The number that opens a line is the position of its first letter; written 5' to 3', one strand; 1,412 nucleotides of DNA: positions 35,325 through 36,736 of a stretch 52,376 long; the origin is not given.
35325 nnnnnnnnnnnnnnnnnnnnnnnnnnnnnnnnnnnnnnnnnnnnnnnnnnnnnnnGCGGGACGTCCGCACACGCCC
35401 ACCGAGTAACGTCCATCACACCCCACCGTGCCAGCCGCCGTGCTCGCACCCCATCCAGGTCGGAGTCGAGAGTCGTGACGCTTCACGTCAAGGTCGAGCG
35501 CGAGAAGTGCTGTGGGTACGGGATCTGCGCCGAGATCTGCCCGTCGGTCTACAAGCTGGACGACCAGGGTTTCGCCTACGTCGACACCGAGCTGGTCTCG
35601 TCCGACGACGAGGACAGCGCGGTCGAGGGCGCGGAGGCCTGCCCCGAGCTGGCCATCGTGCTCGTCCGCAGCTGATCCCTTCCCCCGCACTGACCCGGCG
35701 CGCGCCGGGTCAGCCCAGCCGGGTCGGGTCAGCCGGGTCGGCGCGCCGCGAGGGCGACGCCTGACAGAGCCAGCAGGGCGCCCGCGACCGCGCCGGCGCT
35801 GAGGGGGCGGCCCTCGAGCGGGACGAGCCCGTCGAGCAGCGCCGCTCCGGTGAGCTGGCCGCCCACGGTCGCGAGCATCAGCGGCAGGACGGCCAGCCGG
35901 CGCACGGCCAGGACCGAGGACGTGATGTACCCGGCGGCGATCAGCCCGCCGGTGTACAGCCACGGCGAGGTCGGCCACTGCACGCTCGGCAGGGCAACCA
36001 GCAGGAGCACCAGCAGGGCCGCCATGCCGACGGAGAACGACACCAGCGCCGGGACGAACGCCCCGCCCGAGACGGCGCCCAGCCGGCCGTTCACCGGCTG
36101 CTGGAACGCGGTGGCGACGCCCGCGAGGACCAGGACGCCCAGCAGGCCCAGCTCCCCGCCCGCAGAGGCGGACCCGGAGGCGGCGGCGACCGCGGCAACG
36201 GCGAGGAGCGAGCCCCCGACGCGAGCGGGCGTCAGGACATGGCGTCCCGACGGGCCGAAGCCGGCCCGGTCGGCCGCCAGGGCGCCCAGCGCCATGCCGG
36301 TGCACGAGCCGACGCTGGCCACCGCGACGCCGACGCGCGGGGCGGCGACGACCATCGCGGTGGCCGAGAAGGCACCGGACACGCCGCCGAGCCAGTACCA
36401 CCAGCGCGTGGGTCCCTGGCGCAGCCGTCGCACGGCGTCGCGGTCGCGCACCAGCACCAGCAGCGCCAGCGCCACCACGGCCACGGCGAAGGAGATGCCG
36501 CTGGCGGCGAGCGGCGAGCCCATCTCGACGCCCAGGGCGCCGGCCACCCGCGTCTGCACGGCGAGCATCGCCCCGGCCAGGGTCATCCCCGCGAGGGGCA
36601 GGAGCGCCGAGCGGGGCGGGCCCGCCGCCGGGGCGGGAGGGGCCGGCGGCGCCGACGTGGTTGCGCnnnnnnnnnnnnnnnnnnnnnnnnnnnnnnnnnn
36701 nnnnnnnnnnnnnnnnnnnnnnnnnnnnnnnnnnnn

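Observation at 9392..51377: Island-wide family of 20-bp (GA)ACAG-N12-CTGT(TC)-like elements in promoter regions, suggesting one regulon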

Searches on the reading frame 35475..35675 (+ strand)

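Call 13: search_protein_families(library=pfam, proteins=[window:35475-35675:+])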
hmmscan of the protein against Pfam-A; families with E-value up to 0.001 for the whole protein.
window:35475-35675:+ (66 aa): 2 families
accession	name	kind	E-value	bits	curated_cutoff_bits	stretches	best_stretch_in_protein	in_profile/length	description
PF13459.11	Fer4_15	-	2.5e-12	47.7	22.4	1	5-62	1-65/66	4Fe-4S single cluster domain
PF13370.11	Fer4_13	-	2.5e-09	38.1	24.5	1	7-61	1-56/58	4Fe-4S single cluster domain of Ferredoxin I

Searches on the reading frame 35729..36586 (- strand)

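Call 13: search_protein_families(library=pfam, proteins=[window:35729-36586:-])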
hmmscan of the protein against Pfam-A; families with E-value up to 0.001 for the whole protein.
window:35729-36586:- (285 aa): 1 family
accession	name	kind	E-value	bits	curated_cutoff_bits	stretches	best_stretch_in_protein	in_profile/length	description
PF04657.19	DMT_YdcZ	-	1.4e-44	152.2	24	2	2-134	7-139/140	Putative inner membrane exporter, YdcZ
